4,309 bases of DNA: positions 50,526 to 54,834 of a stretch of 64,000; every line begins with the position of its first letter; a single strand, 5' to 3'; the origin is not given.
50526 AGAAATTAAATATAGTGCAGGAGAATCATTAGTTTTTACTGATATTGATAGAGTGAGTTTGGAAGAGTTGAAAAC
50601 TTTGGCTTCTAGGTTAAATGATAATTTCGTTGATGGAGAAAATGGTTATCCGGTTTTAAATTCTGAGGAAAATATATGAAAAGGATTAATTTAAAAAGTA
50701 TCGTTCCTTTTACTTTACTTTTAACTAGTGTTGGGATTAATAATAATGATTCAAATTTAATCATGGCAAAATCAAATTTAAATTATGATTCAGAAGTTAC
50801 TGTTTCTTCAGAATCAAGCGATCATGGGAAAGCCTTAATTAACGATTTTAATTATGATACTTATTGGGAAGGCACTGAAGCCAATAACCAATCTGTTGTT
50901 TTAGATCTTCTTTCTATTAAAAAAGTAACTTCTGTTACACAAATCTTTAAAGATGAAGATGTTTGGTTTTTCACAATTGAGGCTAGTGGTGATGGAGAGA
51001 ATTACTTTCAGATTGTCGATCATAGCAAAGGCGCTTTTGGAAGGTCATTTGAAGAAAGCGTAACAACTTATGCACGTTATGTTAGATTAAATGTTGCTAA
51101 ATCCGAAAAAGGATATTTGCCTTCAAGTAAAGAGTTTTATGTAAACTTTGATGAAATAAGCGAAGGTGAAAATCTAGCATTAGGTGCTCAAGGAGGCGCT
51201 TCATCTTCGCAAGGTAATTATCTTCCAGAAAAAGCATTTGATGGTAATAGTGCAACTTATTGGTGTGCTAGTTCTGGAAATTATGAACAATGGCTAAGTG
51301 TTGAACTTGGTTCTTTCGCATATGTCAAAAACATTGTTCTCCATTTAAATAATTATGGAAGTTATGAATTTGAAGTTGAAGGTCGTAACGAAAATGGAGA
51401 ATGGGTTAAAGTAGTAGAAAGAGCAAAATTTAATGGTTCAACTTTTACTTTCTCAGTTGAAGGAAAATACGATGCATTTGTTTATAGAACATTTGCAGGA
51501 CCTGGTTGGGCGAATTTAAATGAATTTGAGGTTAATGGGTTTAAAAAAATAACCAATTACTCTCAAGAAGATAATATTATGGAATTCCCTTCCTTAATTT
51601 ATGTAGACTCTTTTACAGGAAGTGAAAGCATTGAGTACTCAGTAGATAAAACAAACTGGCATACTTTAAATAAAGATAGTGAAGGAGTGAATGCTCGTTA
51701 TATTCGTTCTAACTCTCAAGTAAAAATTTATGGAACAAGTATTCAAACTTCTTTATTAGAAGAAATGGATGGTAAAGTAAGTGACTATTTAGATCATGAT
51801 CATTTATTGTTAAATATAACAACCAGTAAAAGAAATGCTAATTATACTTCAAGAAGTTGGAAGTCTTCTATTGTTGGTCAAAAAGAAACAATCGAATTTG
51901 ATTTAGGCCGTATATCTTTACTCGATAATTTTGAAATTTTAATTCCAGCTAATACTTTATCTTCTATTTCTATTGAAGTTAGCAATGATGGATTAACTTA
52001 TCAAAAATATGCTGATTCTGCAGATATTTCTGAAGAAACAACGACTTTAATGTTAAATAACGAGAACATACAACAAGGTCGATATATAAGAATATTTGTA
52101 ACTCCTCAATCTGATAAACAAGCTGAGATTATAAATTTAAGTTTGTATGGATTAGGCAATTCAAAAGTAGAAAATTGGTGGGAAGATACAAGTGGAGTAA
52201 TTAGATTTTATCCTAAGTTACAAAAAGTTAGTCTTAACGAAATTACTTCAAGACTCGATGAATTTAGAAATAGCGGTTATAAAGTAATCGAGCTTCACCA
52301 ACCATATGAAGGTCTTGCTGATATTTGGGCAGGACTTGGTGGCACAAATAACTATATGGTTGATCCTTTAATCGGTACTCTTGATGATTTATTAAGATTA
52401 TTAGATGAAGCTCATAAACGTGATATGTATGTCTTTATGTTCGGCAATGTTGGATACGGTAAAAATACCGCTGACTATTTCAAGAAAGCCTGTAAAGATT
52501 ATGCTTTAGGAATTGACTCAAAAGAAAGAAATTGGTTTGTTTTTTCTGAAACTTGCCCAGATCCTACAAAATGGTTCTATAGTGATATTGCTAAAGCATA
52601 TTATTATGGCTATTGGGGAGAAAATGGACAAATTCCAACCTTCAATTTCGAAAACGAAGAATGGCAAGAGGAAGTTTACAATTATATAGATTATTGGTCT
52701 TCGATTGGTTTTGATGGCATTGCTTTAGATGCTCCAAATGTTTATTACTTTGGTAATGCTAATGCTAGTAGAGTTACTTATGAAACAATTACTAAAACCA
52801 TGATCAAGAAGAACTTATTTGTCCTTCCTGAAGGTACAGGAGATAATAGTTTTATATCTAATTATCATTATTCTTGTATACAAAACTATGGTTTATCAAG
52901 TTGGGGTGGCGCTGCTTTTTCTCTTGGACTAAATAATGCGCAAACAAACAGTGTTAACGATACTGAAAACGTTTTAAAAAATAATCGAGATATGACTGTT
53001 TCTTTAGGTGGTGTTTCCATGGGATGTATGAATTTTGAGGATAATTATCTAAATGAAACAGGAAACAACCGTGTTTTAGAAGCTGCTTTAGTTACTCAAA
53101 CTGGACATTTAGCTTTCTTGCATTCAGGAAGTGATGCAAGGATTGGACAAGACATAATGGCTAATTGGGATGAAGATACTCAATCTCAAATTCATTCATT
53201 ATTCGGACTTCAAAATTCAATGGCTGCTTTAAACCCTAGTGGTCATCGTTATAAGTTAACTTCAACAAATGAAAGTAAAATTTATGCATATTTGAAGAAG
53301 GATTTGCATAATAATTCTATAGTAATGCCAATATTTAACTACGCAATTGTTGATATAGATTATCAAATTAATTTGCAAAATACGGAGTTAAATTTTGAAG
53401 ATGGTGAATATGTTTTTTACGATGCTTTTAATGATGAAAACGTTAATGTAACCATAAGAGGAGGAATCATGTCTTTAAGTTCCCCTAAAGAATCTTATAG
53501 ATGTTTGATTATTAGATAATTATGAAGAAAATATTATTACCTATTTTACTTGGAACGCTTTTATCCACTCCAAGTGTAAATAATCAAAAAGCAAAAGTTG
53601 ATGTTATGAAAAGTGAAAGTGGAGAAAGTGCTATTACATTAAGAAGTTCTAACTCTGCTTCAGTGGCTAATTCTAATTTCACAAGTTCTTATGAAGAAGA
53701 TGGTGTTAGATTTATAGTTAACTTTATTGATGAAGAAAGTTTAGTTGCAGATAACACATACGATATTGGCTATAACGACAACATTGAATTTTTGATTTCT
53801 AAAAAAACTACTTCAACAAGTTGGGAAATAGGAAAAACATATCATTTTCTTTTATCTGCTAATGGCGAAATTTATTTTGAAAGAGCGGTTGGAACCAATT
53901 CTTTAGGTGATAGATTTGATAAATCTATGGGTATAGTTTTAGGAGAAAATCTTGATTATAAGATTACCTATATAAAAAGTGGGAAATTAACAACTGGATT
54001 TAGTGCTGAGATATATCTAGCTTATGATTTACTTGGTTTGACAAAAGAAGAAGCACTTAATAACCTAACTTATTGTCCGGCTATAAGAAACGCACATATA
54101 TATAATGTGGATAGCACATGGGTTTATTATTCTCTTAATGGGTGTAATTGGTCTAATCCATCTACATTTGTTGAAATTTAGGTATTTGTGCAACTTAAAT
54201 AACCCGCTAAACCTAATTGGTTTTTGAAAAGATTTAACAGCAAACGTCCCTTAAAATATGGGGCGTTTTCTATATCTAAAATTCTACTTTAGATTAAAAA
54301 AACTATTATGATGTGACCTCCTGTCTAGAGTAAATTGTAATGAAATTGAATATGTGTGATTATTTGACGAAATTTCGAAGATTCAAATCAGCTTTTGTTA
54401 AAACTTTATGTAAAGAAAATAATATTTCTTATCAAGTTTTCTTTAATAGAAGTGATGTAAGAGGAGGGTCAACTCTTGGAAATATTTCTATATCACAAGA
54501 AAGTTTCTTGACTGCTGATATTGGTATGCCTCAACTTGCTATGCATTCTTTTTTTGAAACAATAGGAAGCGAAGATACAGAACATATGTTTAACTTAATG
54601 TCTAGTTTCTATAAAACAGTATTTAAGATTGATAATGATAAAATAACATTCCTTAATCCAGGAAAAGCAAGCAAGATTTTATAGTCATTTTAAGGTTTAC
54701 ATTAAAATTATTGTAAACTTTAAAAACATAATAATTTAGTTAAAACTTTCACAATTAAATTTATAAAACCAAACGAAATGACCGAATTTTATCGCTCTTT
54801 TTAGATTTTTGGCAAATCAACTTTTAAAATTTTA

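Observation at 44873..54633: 9.3 kb surface-protein block bracketed by 246-bp, ~99% identical direct repeats of the aminopeptidase 3' end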

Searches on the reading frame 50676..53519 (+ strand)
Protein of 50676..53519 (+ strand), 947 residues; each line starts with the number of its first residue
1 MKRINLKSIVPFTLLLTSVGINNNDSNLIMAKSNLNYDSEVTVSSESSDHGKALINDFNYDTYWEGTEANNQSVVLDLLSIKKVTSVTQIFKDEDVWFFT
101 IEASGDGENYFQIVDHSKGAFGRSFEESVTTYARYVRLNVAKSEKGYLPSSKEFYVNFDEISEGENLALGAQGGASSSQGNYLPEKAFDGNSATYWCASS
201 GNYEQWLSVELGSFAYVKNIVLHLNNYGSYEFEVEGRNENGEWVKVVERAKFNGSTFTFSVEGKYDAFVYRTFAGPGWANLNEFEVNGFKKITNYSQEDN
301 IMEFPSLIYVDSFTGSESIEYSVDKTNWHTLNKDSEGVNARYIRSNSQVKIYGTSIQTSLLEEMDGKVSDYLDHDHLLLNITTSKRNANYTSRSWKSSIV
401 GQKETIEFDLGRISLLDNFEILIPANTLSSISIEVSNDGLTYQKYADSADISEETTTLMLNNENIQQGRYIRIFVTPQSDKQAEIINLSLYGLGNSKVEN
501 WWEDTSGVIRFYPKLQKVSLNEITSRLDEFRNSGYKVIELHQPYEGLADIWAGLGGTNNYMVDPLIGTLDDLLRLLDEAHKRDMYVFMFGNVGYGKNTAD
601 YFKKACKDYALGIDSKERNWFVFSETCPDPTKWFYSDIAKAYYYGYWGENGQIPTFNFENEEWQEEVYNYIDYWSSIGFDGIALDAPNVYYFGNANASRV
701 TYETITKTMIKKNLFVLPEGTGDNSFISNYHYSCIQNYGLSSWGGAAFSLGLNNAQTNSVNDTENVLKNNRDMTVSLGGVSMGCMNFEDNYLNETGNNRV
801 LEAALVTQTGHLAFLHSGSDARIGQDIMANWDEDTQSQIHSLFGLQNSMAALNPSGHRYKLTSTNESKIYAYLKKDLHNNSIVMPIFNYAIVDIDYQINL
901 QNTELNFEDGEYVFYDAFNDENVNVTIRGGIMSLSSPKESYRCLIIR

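Call 6: search_protein_families(library=pfam, proteins=[window:50676-53519:+], max_evalue=0.01)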
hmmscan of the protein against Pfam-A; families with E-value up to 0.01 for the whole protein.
window:50676-53519:+ (947 aa): 3 families
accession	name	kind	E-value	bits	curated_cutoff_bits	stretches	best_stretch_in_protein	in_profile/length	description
PF00754.31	F5_F8_type_C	-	3.3e-34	118.2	28.2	3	174-260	3-100/127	F5/8 type C domain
PF22633.2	F5_F8_type_C_2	-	7.7e-26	91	27.8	3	186-263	1-86/91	NedA-like, galactose-binding domain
PF00128.31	Alpha-amylase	-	7.3e-12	45.7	22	1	523-690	21-193/446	Alpha amylase, catalytic domain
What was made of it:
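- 50676..53519 (+): Secreted protein with three F5/8 type C domains and a distant GH13-like (alpha-amylase superfamily) catalytic domain. Pfam (call 6).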

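Call 50: search_solved_structures(query=window:50676-53516:+, max_evalue=0.001)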
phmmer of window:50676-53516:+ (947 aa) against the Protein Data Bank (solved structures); distinct sequences matched with E-value up to 0.001: 51.
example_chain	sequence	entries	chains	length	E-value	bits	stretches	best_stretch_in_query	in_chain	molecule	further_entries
5ot1_A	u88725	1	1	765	2.2e-10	42.4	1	519-689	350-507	Pullulanase type II, GH13 family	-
1wza_A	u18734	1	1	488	2.7e-08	35.5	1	552-687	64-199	alpha-amylase A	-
2wc7_A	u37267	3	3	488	8.6e-08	33.8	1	558-688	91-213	ALPHA AMYLASE, CATALYTIC REGION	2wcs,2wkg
5x7u_A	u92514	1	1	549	1.5e-07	33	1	523-697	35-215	Trehalose synthase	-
2rv9_A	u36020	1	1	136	5.1e-07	31.2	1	165-288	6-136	Glucanase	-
4zxe_A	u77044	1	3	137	5.1e-07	31.2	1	165-288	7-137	Glucanase/Chitosanase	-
4lxf_A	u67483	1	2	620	5.7e-07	31.1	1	553-692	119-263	Trehalose synthase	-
8uzh_A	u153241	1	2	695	7e-07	30.8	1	553-692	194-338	SUMO fused Trehalose Synthase (TreS),Trehalose synthase/amylase TreS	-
4zy9_A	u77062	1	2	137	8.3e-07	30.5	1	165-288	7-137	Glucanase/chitosanase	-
7jjt_A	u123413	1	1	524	1.5e-06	29.7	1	559-737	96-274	Alpha-amylase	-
9fz2_A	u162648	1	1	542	1.6e-06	29.6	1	559-737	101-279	Alpha-amylase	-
3wy4_A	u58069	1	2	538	3.1e-06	28.6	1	520-692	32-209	Alpha-glucosidase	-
3wy1_A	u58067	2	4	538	3.1e-06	28.6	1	520-692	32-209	Alpha-glucosidase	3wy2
6y9t_A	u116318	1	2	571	3.3e-06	28.6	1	502-696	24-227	Alpha-glucosidase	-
2rva_A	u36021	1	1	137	3.8e-06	28.3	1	165-288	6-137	Glucanase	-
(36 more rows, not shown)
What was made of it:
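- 50676..53519 (+): PDB sequence hits to GH13 pullulanase, amylase and TreS, 2e-10 and weaker (call 50).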

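Call 51: search_protein_families(library=ncbifam, proteins=[window:50676-53516:+], max_evalue=0.001)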
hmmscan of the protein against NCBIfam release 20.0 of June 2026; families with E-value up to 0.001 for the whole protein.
window:50676-53516:+ (947 aa): 7 families
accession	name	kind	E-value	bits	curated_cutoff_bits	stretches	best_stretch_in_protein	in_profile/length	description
TIGR02456.1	treS_nterm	equivalog_domain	1.7e-11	43.4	678.35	1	521-709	28-219/539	maltose alpha-D-glucosyltransferase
NF041090.1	Cyc-maltodext_AglB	equivalog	4.8e-11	42.1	540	1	558-733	100-255/470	cyclomaltodextrinase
NF051899.1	BetGalacBglAAgro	equivalog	1.3e-10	40.3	900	1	553-693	59-205/537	beta-galactosidase BglA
NF008183.0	PRK10933.1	subfamily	2.5e-08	33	535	1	498-688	4-203/551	alpha,alpha-phosphotrehalase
TIGR02403.1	trehalose_treC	equivalog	3.6e-08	32.5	799.05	1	557-690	62-198/544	alpha,alpha-phosphotrehalase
NF008051.0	PRK10785.1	equivalog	3.5e-05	22.2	568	1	559-670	215-314/607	maltodextrin glucosidase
NF047619.1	NADase_discoid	domain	4.6e-05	23.5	38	0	177-223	8-56/130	NADase-type glycan-binding domain-containing protein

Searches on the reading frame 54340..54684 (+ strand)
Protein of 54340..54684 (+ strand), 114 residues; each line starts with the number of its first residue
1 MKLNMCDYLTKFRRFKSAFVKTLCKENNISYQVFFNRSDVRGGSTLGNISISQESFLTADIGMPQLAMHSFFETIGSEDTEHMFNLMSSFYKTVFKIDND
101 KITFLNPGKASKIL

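Call 6: search_protein_families(library=pfam, proteins=[window:54340-54684:+], max_evalue=0.01)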
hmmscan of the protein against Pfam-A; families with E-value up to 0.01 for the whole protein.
window:54340-54684:+ (114 aa): 2 families
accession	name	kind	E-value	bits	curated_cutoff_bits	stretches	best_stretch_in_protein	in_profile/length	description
PF02127.20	Peptidase_M18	-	1.4e-16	60.8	24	1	17-91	358-432/432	Aminopeptidase I zinc metalloprotease (M18)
PF05343.19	Peptidase_M42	-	1e-05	25.2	23.2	1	18-86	227-292/292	M42 glutamyl aminopeptidase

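Call 10: find_encoding_contigs(protein=window:54340-54684:+, flank=10000, max_places=10)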
Protein window:54340-54684:+ (114 aa): 8 contigs read that carry it; 1 place shown.
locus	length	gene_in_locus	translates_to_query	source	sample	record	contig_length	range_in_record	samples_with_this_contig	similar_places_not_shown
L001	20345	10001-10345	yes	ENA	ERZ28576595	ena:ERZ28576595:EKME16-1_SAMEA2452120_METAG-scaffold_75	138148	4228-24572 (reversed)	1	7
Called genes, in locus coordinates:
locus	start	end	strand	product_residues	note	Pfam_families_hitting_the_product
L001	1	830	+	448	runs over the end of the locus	PF02127:Peptidase_M18, PF05343:Peptidase_M42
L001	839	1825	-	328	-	PF00356:LacI, PF00532:Peripla_BP_1 (weak), PF13407:Peripla_BP_4 (weak), PF13377:Peripla_BP_3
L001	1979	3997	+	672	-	PF09479:Flg_new, PF18998:Flg_new_2 (faint), PF09479:Flg_new, PF00754:F5_F8_type_C, PF22633:F5_F8_type_C_2, PF00754:F5_F8_type_C (weak)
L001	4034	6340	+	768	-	PF07581:Glug (faint)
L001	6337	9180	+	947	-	PF00754:F5_F8_type_C, PF22633:F5_F8_type_C_2 (weak), PF00754:F5_F8_type_C, PF22633:F5_F8_type_C_2, PF00754:F5_F8_type_C, PF00128:Alpha-amylase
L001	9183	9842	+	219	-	-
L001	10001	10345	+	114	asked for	PF05343:Peptidase_M42 (weak), PF02127:Peptidase_M18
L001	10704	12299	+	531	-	PF02018:CBM_4_9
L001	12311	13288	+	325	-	PF00356:LacI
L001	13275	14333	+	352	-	PF04616:Glyco_hydro_43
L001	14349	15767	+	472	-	-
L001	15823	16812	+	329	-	PF00528:BPD_transp_1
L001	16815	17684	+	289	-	PF00528:BPD_transp_1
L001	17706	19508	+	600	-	PF02837:Glyco_hydro_2_N, PF00703:Glyco_hydro_2, PF02836:Glyco_hydro_2_C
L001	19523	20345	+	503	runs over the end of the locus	PF00005:ABC_tran, PF13175:AAA_15 (faint), PF17912:OB_MalK (faint), PF08402:TOBE_2 (weak)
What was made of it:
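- On Gram-positive polysaccharide-utilisation locus (the cargo): There is no transporter inside the block; an ABC system lies in the neighbouring cluster (call 10).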
